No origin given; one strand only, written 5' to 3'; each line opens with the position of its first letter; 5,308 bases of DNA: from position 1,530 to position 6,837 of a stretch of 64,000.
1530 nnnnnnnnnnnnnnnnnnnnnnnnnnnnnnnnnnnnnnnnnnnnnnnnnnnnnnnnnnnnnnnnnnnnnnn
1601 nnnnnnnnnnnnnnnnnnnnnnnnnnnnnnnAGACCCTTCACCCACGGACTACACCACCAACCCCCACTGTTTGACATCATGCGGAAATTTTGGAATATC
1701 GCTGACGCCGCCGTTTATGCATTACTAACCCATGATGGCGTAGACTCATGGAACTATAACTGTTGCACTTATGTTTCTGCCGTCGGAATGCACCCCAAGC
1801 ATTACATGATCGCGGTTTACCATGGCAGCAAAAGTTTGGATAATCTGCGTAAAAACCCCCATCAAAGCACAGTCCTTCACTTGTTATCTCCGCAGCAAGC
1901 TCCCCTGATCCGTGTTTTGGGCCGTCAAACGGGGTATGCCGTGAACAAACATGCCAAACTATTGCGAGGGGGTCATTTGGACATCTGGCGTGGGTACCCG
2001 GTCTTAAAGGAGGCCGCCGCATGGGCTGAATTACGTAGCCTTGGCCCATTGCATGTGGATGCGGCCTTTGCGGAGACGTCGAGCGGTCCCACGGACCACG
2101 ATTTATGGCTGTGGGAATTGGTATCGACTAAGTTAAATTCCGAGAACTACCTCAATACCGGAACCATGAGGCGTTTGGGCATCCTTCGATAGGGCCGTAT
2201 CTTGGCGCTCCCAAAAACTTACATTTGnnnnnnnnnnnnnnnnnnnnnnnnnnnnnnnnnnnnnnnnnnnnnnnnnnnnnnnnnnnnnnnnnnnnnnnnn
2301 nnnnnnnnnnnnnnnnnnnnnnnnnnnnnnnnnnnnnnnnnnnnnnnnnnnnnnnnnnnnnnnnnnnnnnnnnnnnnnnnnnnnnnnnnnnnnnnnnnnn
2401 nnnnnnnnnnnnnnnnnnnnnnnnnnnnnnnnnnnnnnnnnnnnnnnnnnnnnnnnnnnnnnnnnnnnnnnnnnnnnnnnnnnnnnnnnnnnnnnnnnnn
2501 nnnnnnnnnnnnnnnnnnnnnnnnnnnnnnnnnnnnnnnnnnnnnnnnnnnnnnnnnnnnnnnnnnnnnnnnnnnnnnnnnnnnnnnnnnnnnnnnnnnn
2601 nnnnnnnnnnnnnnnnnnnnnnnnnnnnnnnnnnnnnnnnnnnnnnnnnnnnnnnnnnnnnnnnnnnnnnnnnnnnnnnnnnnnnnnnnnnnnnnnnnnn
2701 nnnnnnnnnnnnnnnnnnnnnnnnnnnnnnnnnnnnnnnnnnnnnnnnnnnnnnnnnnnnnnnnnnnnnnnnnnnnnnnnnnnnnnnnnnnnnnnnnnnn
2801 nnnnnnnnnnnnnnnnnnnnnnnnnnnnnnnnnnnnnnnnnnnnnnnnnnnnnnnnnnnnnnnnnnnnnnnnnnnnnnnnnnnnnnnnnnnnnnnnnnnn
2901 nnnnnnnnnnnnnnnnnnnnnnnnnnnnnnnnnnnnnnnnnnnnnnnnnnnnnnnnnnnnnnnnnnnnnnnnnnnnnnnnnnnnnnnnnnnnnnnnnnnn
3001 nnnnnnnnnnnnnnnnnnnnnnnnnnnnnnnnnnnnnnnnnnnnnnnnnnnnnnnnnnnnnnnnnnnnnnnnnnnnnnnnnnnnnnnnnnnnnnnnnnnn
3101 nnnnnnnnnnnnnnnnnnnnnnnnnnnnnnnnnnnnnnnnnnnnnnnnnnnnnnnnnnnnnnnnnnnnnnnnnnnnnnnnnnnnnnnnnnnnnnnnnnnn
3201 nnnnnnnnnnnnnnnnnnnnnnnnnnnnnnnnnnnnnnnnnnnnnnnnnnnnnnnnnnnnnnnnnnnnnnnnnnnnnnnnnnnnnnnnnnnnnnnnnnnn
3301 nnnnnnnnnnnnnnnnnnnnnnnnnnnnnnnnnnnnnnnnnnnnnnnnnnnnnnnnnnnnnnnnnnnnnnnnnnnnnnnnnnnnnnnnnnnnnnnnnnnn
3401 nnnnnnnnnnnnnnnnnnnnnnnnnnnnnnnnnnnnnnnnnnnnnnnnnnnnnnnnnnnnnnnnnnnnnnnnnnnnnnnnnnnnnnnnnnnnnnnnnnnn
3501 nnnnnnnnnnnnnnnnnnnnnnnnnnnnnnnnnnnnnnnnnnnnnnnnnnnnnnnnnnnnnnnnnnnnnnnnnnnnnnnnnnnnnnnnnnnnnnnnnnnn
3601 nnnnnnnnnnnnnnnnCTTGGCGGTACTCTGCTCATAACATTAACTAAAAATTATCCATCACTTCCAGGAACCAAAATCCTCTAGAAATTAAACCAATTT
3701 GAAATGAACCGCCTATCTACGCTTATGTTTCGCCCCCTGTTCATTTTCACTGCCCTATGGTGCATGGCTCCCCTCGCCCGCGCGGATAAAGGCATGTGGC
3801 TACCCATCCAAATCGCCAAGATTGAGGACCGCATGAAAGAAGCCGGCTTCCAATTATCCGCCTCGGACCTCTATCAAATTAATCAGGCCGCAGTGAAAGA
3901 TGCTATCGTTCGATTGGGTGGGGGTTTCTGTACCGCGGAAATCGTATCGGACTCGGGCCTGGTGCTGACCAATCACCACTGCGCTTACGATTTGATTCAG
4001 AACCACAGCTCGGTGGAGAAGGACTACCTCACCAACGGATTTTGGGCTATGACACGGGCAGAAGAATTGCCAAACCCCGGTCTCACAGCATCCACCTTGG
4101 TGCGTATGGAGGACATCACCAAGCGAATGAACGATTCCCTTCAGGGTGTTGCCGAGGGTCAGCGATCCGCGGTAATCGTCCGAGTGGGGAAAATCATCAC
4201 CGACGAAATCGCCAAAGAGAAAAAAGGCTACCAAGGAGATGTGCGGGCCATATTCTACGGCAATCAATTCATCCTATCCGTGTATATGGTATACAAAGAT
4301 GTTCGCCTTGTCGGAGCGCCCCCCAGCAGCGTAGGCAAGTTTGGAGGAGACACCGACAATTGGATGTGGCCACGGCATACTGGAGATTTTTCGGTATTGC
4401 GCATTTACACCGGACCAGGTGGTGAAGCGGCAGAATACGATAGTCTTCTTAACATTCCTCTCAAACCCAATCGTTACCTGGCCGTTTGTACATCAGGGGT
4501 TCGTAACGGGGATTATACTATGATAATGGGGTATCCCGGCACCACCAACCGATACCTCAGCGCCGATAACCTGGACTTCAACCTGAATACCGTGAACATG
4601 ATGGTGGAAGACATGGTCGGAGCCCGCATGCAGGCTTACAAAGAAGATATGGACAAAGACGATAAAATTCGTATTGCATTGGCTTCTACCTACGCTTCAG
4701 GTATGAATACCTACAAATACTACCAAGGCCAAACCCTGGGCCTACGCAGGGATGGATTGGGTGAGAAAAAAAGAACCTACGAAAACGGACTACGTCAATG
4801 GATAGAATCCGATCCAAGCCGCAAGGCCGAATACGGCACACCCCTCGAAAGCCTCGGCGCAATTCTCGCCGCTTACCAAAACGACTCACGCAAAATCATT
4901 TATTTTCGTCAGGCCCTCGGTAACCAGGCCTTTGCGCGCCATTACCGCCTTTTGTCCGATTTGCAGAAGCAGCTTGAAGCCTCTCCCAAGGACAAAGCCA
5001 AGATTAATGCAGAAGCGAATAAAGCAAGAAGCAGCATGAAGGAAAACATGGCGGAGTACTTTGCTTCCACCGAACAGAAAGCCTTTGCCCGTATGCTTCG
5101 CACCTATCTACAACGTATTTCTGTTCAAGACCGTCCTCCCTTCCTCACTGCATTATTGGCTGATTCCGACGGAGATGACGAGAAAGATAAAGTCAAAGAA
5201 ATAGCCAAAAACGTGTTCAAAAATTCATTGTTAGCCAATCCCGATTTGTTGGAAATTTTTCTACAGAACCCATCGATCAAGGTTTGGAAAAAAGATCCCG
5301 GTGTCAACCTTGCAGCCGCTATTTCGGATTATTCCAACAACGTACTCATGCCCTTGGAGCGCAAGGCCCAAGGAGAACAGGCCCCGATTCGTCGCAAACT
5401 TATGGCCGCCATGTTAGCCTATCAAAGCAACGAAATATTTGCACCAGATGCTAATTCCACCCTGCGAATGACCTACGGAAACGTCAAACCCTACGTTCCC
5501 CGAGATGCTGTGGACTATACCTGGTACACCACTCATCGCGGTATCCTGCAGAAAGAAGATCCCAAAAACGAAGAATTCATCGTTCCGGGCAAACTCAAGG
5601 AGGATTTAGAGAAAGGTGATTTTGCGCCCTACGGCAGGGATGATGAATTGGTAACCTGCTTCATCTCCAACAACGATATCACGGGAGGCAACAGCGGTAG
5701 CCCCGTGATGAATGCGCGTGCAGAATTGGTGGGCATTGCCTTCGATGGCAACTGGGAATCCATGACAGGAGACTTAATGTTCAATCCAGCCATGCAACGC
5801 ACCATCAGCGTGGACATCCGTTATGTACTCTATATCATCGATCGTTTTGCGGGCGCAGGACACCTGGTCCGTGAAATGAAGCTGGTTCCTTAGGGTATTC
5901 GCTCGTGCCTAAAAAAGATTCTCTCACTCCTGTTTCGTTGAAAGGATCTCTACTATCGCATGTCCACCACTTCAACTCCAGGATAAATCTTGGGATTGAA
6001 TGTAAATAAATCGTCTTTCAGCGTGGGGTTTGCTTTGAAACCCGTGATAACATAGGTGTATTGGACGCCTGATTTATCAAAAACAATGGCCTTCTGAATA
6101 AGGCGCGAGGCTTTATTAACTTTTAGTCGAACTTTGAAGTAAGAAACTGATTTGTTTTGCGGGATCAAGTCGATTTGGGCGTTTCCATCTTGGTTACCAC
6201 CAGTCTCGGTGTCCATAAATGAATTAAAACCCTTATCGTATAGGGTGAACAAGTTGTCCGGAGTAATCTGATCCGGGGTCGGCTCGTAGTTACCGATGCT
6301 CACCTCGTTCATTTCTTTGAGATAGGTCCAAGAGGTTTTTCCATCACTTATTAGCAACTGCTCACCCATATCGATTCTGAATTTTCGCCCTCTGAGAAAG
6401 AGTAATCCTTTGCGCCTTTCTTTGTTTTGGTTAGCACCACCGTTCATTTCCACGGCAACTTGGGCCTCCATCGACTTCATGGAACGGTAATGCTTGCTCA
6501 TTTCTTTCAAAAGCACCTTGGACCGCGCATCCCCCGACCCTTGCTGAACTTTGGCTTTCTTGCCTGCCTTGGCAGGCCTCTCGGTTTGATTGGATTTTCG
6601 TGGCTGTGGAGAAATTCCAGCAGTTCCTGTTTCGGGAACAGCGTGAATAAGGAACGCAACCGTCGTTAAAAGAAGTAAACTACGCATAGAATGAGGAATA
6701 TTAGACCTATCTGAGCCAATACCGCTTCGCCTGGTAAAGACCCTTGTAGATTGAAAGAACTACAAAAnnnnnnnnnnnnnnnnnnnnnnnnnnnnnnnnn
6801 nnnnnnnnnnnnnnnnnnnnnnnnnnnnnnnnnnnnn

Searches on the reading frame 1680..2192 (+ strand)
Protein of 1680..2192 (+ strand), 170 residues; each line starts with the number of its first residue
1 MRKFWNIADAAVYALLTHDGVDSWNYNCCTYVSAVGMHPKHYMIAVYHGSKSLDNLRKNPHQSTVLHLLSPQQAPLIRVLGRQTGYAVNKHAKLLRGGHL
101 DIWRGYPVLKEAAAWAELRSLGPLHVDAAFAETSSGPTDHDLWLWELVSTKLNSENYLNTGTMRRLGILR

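Call 60: find_encoding_contigs(protein=window:1680-2192:+, flank=10000, max_places=2)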
Protein window:1680-2192:+ (170 aa): 10 contigs read that carry it; 2 places shown.
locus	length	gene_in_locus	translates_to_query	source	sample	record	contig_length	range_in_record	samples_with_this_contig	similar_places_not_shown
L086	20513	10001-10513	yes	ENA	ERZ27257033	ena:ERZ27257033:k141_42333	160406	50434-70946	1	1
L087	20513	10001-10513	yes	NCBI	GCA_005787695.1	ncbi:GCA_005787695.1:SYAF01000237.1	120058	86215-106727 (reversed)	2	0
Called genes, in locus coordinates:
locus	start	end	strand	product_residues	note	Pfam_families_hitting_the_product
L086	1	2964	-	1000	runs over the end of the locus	PF13620:CarboxypepD_reg, PF13715:CarbopepD_reg_2, PF18939:DUF5686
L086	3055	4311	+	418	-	PF00675:Peptidase_M16, PF05193:Peptidase_M16_C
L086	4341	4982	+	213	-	PF01135:PCMT, PF01596:Methyltransf_3, PF13578:Methyltransf_24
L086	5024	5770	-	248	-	-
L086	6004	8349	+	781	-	PF08757:CotH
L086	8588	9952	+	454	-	PF04244:DPRP, PF03441:FAD_binding_7 (weak)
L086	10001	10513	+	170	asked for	PF01613:Flavin_Reduct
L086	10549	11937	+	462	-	PF00890:FAD_binding_2, PF01134:GIDA (weak), PF01266:DAO (faint), PF07992:Pyr_redox_2, PF12831:FAD_oxidored, PF13738:Pyr_redox_3, PF00070:Pyr_redox, PF02852:Pyr_redox_dim, +2 more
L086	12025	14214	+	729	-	PF10459:Peptidase_S46, PF00089:Trypsin (faint), PF13365:Trypsin_2 (faint)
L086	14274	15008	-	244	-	PF03548:LolA, PF16584:LolA_2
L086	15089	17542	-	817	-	PF13491:FtsK_4TM, PF17854:FtsK_alpha, PF01580:FtsK_SpoIIIE, PF09397:FtsK_gamma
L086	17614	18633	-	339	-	PF04389:Peptidase_M28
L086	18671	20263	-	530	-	PF00133:tRNA-synt_1 (faint), PF01406:tRNA-synt_1e, PF09334:tRNA-synt_1g (weak), PF23493:CysS_C (weak)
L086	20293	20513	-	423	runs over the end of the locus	PF28535:DUF8431, PF03372:Exo_endo_phos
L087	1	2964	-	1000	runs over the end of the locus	PF13620:CarboxypepD_reg, PF13715:CarbopepD_reg_2, PF18939:DUF5686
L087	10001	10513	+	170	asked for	PF01613:Flavin_Reduct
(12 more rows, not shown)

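Call 62: search_protein_families(library=ncbifam, proteins=[L086:6004-8346:+], max_evalue=1)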
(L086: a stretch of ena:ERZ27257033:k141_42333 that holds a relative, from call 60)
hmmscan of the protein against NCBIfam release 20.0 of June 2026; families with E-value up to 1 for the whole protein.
L086:6004-8346:+ (781 aa): 3 families
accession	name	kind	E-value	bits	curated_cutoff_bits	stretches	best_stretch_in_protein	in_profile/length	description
NF041940.1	choice_anch_X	domain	2.6e-07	30.2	25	1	464-488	1-25/37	choice-of-anchor X domain-containing protein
TIGR00868.1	hCaCC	subfamily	1.6e-05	23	900.85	1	452-511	631-690/863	calcium-activated chloride channel protein 1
TIGR04183.1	Por_Secre_tail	domain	0.011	15.6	23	1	688-720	2-34/72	T9SS type A sorting domain-containing protein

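Call 63: search_protein_families(library=pfam, proteins=[L086:6004-8346:+], max_evalue=1)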
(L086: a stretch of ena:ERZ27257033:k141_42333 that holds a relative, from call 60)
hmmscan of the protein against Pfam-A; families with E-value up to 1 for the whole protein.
L086:6004-8346:+ (781 aa): 2 families
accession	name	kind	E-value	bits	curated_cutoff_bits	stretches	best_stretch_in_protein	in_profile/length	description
PF08757.17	CotH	-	2.7e-49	168.9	23.8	1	75-373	1-299/322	CotH kinase protein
PF00932.25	LTD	-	8.2e-05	23.4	34.3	1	524-621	6-96/109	Lamin Tail Domain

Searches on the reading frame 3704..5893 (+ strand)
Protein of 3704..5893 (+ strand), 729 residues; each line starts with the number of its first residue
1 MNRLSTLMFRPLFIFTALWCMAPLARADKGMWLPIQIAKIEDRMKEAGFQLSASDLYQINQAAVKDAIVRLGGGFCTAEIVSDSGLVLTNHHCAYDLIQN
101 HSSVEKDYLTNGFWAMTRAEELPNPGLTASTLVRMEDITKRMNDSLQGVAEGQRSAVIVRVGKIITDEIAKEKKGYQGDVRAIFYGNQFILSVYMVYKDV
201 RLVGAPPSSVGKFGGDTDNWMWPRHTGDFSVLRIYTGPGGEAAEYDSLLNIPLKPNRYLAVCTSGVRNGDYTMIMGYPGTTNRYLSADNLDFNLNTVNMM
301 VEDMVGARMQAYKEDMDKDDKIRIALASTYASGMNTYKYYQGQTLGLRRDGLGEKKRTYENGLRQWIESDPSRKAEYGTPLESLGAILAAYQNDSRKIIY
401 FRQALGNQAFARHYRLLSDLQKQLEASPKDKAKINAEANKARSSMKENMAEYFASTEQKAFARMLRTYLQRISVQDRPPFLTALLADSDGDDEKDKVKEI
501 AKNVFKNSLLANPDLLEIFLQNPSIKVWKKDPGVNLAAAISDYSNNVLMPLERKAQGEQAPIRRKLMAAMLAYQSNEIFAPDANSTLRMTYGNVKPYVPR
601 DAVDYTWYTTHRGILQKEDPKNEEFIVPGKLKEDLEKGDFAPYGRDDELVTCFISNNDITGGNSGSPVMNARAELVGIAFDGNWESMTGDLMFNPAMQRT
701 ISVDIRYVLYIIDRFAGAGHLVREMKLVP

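Call 17: search_protein_families(library=pfam, proteins=[window:3704-5890:+], max_evalue=0.1)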
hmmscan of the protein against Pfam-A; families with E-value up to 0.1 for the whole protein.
window:3704-5890:+ (729 aa): 5 families
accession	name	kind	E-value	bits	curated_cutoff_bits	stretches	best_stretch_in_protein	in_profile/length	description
PF10459.15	Peptidase_S46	-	1.9e-219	731.3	22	1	27-726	1-697/698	Peptidase S46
PF13365.12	Trypsin_2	-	6.4e-06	27.4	27.6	1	654-678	120-144/144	Trypsin-like peptidase domain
PF00089.32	Trypsin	-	7.8e-06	26.3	20.6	0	73-99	22-47/220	Trypsin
PF00949.27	Peptidase_S7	-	0.013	15.8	20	1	653-682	87-116/131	Peptidase S7, Flavivirus NS3 serine protease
PF01732.22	Mycop_pep_DUF31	-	0.027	14.6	27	1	653-680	318-345/346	Mycoplasma peptidase (DUF31)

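Call 59: find_encoding_contigs(protein=window:3704-5893:+, flank=10000, max_places=2)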
Protein window:3704-5893:+ (729 aa): no gene with exactly this product is on record in the collection.

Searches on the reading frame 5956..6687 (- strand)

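Call 17: search_protein_families(library=pfam, proteins=[window:5956-6687:-], max_evalue=0.1)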
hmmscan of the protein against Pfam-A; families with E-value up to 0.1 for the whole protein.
window:5956-6687:- (244 aa): 4 families
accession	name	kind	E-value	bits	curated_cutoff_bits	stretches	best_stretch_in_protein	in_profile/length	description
PF03548.22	LolA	-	8.4e-16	58.6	23.6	1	85-230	18-164/165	Outer membrane lipoprotein carrier protein LolA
PF16584.11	LolA_2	-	5e-11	43.1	26.8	1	96-194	46-140/152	Outer membrane lipoprotein carrier protein LolA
PF17131.11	LolA_like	-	0.0013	18.9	30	1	169-209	86-127/184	Outer membrane lipoprotein-sorting protein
PF09865.15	DUF2092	-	0.025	14.4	21.2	0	204-232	174-202/212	Predicted periplasmic protein (DUF2092)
